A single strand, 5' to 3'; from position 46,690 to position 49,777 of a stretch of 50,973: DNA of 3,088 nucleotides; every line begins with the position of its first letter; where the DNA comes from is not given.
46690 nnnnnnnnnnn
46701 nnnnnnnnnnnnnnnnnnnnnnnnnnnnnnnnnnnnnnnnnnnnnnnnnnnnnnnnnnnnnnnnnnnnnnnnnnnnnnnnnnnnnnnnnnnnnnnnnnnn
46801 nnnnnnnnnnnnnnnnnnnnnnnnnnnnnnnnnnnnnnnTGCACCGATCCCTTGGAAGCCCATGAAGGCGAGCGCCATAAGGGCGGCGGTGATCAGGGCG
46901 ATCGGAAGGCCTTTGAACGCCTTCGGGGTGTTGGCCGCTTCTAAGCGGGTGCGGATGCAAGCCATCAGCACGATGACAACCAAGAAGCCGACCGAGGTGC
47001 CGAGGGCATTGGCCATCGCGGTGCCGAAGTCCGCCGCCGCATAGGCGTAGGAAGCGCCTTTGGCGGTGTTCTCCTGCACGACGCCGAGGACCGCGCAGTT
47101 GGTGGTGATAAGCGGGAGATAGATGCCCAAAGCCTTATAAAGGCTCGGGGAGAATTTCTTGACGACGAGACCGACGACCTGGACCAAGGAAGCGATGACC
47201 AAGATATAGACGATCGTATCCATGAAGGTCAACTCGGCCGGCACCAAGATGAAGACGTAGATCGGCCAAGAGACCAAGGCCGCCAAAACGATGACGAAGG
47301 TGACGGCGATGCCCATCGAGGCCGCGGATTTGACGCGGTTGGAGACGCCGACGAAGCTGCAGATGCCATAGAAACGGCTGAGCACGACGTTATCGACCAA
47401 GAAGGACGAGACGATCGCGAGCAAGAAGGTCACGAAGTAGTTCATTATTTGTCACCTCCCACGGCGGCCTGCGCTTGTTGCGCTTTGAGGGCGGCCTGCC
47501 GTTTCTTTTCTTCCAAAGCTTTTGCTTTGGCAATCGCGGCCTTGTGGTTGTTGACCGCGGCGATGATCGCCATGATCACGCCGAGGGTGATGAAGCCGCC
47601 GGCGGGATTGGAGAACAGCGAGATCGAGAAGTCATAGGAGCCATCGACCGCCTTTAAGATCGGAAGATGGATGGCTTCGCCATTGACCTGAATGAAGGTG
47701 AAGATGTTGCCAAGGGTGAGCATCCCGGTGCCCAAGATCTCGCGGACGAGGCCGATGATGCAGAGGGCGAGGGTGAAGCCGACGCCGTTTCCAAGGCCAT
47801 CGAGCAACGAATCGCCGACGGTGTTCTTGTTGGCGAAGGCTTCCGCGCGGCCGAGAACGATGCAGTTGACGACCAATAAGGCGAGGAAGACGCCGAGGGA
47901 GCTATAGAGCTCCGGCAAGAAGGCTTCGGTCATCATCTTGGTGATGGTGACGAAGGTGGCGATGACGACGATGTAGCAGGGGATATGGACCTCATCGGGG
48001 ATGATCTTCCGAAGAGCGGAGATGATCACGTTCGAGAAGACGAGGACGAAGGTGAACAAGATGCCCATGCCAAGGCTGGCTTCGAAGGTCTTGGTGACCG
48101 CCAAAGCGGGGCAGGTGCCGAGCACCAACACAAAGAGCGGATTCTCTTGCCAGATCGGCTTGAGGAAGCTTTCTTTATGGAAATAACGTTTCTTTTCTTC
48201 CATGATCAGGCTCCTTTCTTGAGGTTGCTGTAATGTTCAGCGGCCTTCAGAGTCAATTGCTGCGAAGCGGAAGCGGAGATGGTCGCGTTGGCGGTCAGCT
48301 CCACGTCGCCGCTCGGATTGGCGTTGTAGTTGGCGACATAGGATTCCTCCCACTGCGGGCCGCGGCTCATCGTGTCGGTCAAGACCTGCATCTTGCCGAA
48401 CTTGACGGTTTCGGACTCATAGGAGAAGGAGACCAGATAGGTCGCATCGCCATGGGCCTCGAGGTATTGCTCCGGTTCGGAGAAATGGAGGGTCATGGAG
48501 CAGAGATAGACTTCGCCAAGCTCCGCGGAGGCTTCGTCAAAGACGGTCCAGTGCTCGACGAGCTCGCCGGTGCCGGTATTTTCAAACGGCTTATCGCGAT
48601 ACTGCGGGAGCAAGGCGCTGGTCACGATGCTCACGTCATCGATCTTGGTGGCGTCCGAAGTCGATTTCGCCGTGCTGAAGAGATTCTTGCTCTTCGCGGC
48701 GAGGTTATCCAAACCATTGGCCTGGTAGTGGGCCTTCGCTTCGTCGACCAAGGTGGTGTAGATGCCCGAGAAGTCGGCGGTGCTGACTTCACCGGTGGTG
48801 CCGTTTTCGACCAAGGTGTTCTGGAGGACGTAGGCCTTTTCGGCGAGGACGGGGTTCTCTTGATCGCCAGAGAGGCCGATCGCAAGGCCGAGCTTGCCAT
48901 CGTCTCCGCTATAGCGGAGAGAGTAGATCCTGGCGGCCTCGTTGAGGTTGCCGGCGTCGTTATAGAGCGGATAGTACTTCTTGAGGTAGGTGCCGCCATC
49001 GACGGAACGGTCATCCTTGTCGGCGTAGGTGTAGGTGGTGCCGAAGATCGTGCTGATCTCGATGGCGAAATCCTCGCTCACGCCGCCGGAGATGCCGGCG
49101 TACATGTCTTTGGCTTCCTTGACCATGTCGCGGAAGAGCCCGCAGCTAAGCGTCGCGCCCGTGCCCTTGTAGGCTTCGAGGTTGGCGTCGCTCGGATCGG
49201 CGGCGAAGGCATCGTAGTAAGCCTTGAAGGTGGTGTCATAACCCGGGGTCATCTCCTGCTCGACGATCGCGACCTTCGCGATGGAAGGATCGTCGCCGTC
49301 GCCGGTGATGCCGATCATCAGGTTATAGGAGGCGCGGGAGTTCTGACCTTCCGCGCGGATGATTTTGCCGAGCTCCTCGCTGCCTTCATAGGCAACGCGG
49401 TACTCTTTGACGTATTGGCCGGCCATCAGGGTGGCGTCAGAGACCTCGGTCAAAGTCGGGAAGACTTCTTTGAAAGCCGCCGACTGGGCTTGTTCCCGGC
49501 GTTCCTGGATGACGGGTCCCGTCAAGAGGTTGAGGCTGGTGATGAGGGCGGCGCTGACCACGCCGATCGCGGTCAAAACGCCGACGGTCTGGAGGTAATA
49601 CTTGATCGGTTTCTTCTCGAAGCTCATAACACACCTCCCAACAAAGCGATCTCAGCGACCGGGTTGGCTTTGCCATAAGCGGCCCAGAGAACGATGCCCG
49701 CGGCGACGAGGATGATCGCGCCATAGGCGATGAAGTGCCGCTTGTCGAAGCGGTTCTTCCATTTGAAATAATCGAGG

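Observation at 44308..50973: Non-canonical Rnf locus: rnfCDGEA, two small Cys-rich membrane proteins instead of RnfB, then ApbE, NusG-II and a Gx transporter in one overlapping operon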

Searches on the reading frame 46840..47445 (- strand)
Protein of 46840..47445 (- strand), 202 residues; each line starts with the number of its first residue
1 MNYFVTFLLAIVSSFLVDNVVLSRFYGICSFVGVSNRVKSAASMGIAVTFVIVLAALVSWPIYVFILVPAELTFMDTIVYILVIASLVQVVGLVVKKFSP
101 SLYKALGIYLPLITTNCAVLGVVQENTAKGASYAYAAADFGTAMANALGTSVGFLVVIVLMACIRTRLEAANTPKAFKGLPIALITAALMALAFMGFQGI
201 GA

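Call 7: search_protein_families(library=pfam, max_evalue=0.01, proteins=[window:46840-47445:-])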
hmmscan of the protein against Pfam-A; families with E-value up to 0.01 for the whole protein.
window:46840-47445:- (202 aa): 1 family
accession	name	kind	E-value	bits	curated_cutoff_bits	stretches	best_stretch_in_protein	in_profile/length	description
PF02508.19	Rnf-Nqr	-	3e-52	177.6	23.8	1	10-200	4-173/174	Rnf-Nqr subunit, membrane protein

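Call 8: search_protein_families(library=ncbifam, max_evalue=0.01, proteins=[window:46840-47445:-])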
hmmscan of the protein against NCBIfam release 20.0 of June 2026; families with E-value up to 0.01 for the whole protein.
window:46840-47445:- (202 aa): 11 families
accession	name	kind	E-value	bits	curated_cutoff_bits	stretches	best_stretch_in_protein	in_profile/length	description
TIGR01943.1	rnfA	subfamily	5.5e-68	229.1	229.3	1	7-200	3-189/190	RnfABCDGE type electron transport complex subunit A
NF003481.0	PRK05151.1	equivalog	8.6e-61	205.5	240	1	6-200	3-190/193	electron transport complex subunit RsxA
NF041835.1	rnfA_Methano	equivalog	6.3e-51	173.6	300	1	11-197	10-189/195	Rnf electron transport complex subunit RnfA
TIGR01940.1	nqrE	equivalog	6.2e-45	154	247.55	1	8-200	4-199/200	NADH:ubiquinone reductase (Na(+)-transporting) subunit E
NF002200.0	PRK01061.1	equivalog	2.9e-39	135.2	351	1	10-200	14-209/250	Na(+)-translocating NADH-quinone reductase subunit E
NF009108.0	PRK12456.1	equivalog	2.1e-32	112.9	398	1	7-200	5-197/199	Na(+)-translocating NADH-quinone reductase subunit E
NF009070.0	PRK12405.1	subfamily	2.1e-21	76.2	184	1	12-166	9-150/231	electron transport complex subunit RsxE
TIGR01948.1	rnfE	subfamily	1.7e-20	73.4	213.4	1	12-170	5-150/196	RnfABCDGE type electron transport complex subunit E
NF041839.1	rnfE_Methano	equivalog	2e-18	67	350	1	17-172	12-154/203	Rnf electron transport complex subunit RnfE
NF006777.0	PRK09292.1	equivalog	3.8e-17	62.7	235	1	11-167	11-154/209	NADH:ubiquinone reductase (Na(+)-transporting) subunit D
TIGR01939.1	nqrD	equivalog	1.6e-14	54.2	244.85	1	11-168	10-154/207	NADH:ubiquinone reductase (Na(+)-transporting) subunit D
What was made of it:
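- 46837..47445 (-): rnfA (202 aa), with Cys29 and Cys117. PF02508, E 3e-52; TIGR01943, 229.1 bits (calls 7, 8).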

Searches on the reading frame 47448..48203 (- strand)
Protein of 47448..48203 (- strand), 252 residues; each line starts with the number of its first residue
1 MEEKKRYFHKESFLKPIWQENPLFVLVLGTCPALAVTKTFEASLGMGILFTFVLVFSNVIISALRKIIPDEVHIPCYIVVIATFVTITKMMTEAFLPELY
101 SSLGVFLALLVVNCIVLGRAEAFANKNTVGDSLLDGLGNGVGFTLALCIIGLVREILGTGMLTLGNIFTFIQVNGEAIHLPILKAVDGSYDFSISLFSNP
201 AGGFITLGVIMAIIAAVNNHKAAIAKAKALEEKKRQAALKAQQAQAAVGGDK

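Call 7: search_protein_families(library=pfam, max_evalue=0.01, proteins=[window:47448-48203:-])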
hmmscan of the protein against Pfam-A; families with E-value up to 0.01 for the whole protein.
window:47448-48203:- (252 aa): 1 family
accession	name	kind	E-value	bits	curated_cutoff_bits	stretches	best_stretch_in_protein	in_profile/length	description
PF02508.19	Rnf-Nqr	-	2e-62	210.7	23.8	1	11-210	3-173/174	Rnf-Nqr subunit, membrane protein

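Call 8: search_protein_families(library=ncbifam, max_evalue=0.01, proteins=[window:47448-48203:-])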
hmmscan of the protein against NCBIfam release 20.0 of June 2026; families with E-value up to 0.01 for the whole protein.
window:47448-48203:- (252 aa): 11 families
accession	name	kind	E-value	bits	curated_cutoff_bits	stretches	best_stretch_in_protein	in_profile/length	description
NF009070.0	PRK12405.1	subfamily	4.4e-72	242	184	1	10-237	5-226/231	electron transport complex subunit RsxE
TIGR01948.1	rnfE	subfamily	2.3e-65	219.8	213.4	1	11-218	2-194/196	RnfABCDGE type electron transport complex subunit E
NF041839.1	rnfE_Methano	equivalog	1.2e-59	201.6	350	1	11-222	4-199/203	Rnf electron transport complex subunit RnfE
NF006777.0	PRK09292.1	equivalog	4.6e-50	170.3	235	1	9-221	7-205/209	NADH:ubiquinone reductase (Na(+)-transporting) subunit D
TIGR01939.1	nqrD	equivalog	1.9e-45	155.3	244.85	1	9-219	6-203/207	NADH:ubiquinone reductase (Na(+)-transporting) subunit D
TIGR01943.1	rnfA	subfamily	1.9e-23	83.9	229.3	1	13-157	7-157/190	RnfABCDGE type electron transport complex subunit A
TIGR01940.1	nqrE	equivalog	6.3e-20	72.4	247.55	1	13-157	7-167/200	NADH:ubiquinone reductase (Na(+)-transporting) subunit E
NF003481.0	PRK05151.1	equivalog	5.2e-19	69.2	240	1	20-158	15-159/193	electron transport complex subunit RsxA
NF041835.1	rnfA_Methano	equivalog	8.4e-18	65.5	300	1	13-155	10-158/195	Rnf electron transport complex subunit RnfA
NF002200.0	PRK01061.1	equivalog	1.6e-13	50.8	351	1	76-158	95-178/250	Na(+)-translocating NADH-quinone reductase subunit E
NF009108.0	PRK12456.1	equivalog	6.6e-13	49.2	398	1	13-156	9-164/199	Na(+)-translocating NADH-quinone reductase subunit E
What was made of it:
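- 47445..48203 (-): rnfE (252 aa), with Cys31 and Cys114 in the positions of the [2Fe-2S] ligands. PF02508, E 2e-62; NF009070/TIGR01948 above cutoff (calls 7, 8).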

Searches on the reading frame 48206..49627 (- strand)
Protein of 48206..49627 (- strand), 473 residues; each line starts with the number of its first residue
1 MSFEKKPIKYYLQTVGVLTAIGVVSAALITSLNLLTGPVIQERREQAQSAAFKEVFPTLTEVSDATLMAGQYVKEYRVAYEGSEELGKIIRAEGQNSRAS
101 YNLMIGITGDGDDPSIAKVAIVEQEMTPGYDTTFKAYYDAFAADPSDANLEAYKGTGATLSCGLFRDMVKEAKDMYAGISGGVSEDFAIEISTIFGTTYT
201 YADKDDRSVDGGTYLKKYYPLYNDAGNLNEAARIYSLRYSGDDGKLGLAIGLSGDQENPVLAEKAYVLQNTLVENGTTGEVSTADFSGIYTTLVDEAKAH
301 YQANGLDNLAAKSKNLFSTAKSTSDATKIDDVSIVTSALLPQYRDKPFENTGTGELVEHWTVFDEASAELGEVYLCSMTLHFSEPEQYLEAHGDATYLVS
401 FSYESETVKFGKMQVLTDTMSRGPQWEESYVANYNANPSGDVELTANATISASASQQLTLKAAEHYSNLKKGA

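Call 7: search_protein_families(library=pfam, max_evalue=0.01, proteins=[window:48209-49627:-])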
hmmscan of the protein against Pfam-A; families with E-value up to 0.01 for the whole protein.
window:48209-49627:- (473 aa): 1 family
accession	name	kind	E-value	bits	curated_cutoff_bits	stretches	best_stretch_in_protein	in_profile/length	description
PF04205.19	FMN_bind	-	9.6e-05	23.4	22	1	102-172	7-75/77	FMN-binding domain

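Call 8: search_protein_families(library=ncbifam, max_evalue=0.01, proteins=[window:48209-49627:-])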
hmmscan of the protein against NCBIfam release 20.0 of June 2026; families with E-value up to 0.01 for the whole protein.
window:48209-49627:- (473 aa): 2 families
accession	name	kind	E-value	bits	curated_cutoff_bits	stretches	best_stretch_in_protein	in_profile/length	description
NF045876.1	RnfG_DVU2794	exception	2.8e-06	27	205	1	12-181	5-184/190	RnfABCDGE type electron transport complex subunit G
TIGR01947.1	rnfG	subfamily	3.7e-05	23.9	102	1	17-129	3-123/187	RnfABCDGE type electron transport complex subunit G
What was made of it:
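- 48206..49627 (-): rnfG, expanded to 473 aa. It has an N-terminal TM helix and three RnfG/FMN_bind-like modules at about residues 56-185, 186-320 and 321-473. Only module 1 carries a canonical site (TGAT 156-159). Module 3 reads ANAT at 446-449. PF04205 and TIGR01947 match weakly, in module 1 only (calls 7, 8).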

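Call 9: find_encoding_contigs(protein=window:48206-49627:-, flank=10000, max_places=6)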
Protein window:48206-49627:- (473 aa): 4 contigs read that carry it; 4 places shown.
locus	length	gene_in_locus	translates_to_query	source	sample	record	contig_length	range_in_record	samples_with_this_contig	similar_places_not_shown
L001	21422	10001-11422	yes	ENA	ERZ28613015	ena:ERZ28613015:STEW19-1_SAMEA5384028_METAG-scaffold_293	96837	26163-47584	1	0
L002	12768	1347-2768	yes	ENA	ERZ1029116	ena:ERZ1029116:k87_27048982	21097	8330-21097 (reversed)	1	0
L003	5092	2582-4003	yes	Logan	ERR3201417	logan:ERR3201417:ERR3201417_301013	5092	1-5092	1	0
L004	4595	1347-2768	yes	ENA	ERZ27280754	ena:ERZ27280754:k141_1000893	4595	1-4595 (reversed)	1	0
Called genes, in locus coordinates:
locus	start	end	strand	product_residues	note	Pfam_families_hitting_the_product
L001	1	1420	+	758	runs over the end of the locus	PF00005:ABC_tran, PF13304:AAA_21, PF08352:oligo_HPY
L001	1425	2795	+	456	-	PF00005:ABC_tran, PF08352:oligo_HPY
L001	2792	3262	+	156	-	-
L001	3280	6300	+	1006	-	-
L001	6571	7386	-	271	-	-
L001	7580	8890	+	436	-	PF13375:RnfC_N, PF01512:Complex1_51K, PF10531:SLBB, PF12797:Fer4_2 (faint), PF12838:Fer4_7 (weak), PF13183:Fer4_8 (weak), PF13237:Fer4_10 (weak)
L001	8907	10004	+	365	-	PF03116:NQR2_RnfD_RnfE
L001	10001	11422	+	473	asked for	-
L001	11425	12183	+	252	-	PF02508:Rnf-Nqr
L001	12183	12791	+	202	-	PF02508:Rnf-Nqr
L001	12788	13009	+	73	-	-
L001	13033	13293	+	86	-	-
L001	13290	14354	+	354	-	PF02424:ApbE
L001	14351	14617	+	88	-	-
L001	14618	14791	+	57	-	PF07009:NusG_II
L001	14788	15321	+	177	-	PF07456:Hpre_diP_synt_I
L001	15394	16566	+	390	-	PF00990:GGDEF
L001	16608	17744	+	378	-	PF13439:Glyco_transf_4, PF00534:Glycos_transf_1, PF13692:Glyco_trans_1_4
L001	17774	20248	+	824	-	PF05649:Peptidase_M13_N, PF01431:Peptidase_M13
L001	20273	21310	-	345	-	PF00730:HhH-GPD, PF00633:HHH (weak), PF14815:NUDIX_4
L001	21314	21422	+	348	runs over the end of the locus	PF01171:ATP_bind_3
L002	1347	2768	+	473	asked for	-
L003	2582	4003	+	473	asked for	-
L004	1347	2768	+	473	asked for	-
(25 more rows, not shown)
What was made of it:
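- On Rnf complex (RnfABCDGE-type ion-translocating ferredoxin:NAD+ oxidoreductase): Full RnfC on L001 (call 9).
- RnfC is complete (call 9).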

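Call 11: find_homologous_proteins(query=window:48209-49627:-, max_evalue=0.001)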
Query window:48209-49627:- (473 aa): 8 proteins with E <= 0.001 among 8000 candidates.
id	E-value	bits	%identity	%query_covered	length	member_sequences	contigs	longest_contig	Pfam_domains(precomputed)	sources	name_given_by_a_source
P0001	0.0e+0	1037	100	100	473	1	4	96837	-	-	-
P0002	2.2e-243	826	80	100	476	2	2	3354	PF04205.20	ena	-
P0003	6.7e-228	775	75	100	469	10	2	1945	-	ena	-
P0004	4.9e-217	739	72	100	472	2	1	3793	PF04205.20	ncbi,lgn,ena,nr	ncbi:MAG: hypothetical protein J5736_00820 [Bacilli bacterium]|nr:hypothetical protein [Bacilli bact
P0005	2.0e-208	711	69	100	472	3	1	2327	PF04205.20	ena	-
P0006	2.6e-205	700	68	100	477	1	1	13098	-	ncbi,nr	ncbi:MAG: hypothetical protein J6038_01565 [Bacilli bacterium]|nr:hypothetical protein [Bacilli bact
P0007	6.2e-199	679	66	100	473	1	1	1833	PF04205.20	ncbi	-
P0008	5.3e-86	307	46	79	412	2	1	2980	-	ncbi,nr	ncbi:MAG: hypothetical protein HUJ60_06050, partial [Bacilli bacterium]|nr:hypothetical protein [Bac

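Call 37: find_encoding_contigs(protein=P0006, flank=9000, max_places=2)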
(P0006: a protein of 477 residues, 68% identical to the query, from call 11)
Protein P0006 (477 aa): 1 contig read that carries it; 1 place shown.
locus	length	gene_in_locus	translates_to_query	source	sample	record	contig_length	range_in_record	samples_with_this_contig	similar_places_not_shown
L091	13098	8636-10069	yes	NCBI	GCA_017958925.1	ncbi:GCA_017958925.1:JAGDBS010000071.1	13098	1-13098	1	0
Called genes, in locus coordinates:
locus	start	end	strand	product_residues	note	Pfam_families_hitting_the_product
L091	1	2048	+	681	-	PF00005:ABC_tran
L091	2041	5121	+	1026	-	PF00005:ABC_tran, PF13304:AAA_21 (faint)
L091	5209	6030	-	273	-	-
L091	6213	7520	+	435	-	PF13375:RnfC_N, PF01512:Complex1_51K, PF13237:Fer4_10 (faint), PF10531:SLBB, PF12797:Fer4_2 (faint), PF12838:Fer4_7 (weak), PF13187:Fer4_9 (weak)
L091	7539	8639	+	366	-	PF03116:NQR2_RnfD_RnfE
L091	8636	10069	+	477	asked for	-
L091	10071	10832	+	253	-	PF02508:Rnf-Nqr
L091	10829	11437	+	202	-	PF02508:Rnf-Nqr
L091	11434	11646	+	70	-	-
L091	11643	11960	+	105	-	PF04060:FeS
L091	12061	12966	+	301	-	PF02424:ApbE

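Call 40: predict_structure(alignment_id=A2)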
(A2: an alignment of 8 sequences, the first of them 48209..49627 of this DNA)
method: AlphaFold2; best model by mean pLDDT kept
length: 473 residues; sequences in the alignment: 8
mean_pLDDT: 74.4   pTM: 0.65
mean pLDDT of the five models: 74.4, 70.4, 68.6, 67.1, 65.6
residues with pLDDT >= 90: 114; 70-90: 208; 50-70: 80; < 50: 71
segments of 3 or more residues with pLDDT < 50: 1-36, 155-158, 421-449
pLDDT, mean of each block of 10 residues (from residue 1): 34 35 38 47 71 91 90 94 93 84 91 86 74 80 84 56 86 86 79 90 79 85 71 91 88 88 93 81 91 94 83 82 84 62 54 80 91 83 54 71 76 65 40 39 40 65 82 63
secondary structure, 60 per line:
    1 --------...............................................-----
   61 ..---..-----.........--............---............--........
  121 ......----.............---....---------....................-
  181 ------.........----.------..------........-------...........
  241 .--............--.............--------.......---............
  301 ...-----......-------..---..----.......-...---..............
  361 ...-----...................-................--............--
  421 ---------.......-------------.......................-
elements in order: H9-55 E73-81 E84-95 E99-110 E113-126 H131-143 H147-150 H160-179 H187-195 E215-222 E230-241 E244-255 E258-270 E279-282 H289-303 H309-314 E333-339 E347-363 E369-384 E389-404 E407-418 H430-436 H450-472
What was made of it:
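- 48206..49627 (-): AlphaFold2 model: mean pLDDT 74, with three sheet-plus-helix modules (call 40).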

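Call 44: fold_search(model_id=the predicted structure, library=pdb)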
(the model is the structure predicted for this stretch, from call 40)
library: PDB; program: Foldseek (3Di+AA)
matches with E <= 10: 757; with E <= 0.001: 1
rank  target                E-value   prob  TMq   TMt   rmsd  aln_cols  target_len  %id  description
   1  7zc6_G                1.7e-04  1.00  0.25  0.54   6.2       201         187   21  Na+ - translocating ferredoxin: NAD+ reductase (Rnf) of C. tetanomorphum (released 2022-09-28)
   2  8rb9_G                3.0e-03  1.00  0.23  0.49   7.3       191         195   17  Cryo-EM structure of the NADH:ferredoxin oxidoreductase RNF from Azotobacter vinelandii, NADH added (released 2024-06-26)
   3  8rb8_G                3.5e-03  1.00  0.22  0.48   7.3       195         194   16  Cryo-EM structure of the NADH:ferredoxin oxidoreductase RNF from Azotobacter vinelandii, purified with 2-ME/TCEP, NADH (released 2024-06-26)
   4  8ahx_G                3.7e-03  1.00  0.23  0.49   7.4       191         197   18  Cryo-EM structure of the nitrogen-fixation associated NADH:ferredoxin oxidoreductase RNF from Azotobacter vinelandii (released 2023-11-01)
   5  4m4d_A                4.9e-03  0.09  0.08  0.09  28.2       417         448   10  Crystal structure of lipopolysaccharide binding protein (released 2013-10-30)
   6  4m4d_B                8.3e-03  0.15  0.09  0.10  24.8       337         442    7  Crystal structure of lipopolysaccharide binding protein (released 2013-10-30)
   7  7ui9_n                1.2e-02  0.14  0.11  0.09  40.7       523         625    8  Core Mediator-PICearly (Copy A) (released 2023-02-15)
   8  7uio_An               1.6e-02  0.13  0.11  0.08  40.7       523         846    8  Mediator-PIC Early (Composite Model) (released 2023-03-01)
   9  1bp1                  2.2e-02  0.04  0.07  0.08  28.1       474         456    8  CRYSTAL STRUCTURE OF BPI, THE HUMAN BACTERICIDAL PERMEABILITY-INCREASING PROTEIN (released 1997-09-04)
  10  7c5x_B                3.6e-02  0.03  0.07  0.07  33.5       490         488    9  Crystal structure of the iota-carbonic anhydrase from eukaryotic microalga complexed with bicarbonate (released 2021-04-28)
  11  7c5x_A                4.7e-02  0.02  0.07  0.06  34.6       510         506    9  Crystal structure of the iota-carbonic anhydrase from eukaryotic microalga complexed with bicarbonate (released 2021-04-28)
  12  1ewf                  4.9e-02  0.04  0.08  0.08  29.7       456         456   10  THE 1.7 ANGSTROM CRYSTAL STRUCTURE OF BPI (released 2000-06-21)
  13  4xrt_B                6.4e-02  0.12  0.12  0.16  17.9       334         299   10  Crystal structure of the di-domain ARO/CYC StfQ from the steffimycin biosynthetic pathway (released 2015-12-02)
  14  6pai_C                8.0e-02  0.04  0.09  0.10  22.1       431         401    8  Structure of the human DDB1-DDA1-DCAF15 E3 ubiquitin ligase bound to RBM39 and sulfonamide E7820 (released 2019-09-18)
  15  3b7k_A                1.2e-01  0.08  0.12  0.18  20.2       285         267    7  Human Acyl-coenzyme A thioesterase 12 (released 2007-11-13)
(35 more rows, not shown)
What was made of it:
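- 48206..49627 (-): Best Foldseek hits are RnfG 7zc6_G and 8rb9_G, then NqrC (call 44).
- RnfG is structurally closest to RnfG and NqrC of solved complexes (call 44).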
